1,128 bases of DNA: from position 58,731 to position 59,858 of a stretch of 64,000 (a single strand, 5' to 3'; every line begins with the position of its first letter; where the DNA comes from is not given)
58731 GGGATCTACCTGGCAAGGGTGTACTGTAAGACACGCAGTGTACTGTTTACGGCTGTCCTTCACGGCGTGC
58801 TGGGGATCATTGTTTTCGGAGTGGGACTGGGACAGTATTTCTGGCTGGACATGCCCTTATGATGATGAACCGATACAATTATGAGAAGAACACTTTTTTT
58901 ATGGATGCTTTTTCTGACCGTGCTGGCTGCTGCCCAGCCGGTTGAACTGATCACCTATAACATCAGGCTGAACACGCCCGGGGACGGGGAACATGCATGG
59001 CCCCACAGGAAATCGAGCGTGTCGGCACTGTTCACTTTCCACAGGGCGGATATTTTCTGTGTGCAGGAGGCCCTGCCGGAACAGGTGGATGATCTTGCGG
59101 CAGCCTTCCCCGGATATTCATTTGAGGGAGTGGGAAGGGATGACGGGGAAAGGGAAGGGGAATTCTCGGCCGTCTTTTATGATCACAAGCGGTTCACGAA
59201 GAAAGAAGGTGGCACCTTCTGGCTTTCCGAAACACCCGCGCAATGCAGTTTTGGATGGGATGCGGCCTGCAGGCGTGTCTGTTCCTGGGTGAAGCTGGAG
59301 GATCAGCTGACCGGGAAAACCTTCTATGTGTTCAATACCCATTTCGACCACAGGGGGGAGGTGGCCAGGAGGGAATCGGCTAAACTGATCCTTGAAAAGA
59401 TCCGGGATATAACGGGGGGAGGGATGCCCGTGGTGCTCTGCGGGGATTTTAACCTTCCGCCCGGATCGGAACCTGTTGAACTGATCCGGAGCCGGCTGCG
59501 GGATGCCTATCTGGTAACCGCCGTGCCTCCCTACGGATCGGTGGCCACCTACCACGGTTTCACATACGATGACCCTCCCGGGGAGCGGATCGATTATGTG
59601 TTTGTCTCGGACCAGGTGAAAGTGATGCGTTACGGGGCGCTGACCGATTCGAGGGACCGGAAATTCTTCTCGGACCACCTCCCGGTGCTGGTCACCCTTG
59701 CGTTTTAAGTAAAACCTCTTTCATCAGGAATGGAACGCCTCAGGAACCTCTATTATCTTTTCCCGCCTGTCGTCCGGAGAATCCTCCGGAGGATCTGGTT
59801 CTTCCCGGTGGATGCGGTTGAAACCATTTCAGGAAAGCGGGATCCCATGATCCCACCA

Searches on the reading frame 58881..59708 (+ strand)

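Call 10: search_protein_families(library=pfam, proteins=[window:58881-59708:+], max_evalue=0.001)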
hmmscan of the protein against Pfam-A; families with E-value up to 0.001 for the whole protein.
window:58881-59708:+ (275 aa): 1 family
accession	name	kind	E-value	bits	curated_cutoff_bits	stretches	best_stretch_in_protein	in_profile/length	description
PF03372.29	Exo_endo_phos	-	3.2e-24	86.3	24.5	1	24-266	1-225/225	Endonuclease/Exonuclease/phosphatase family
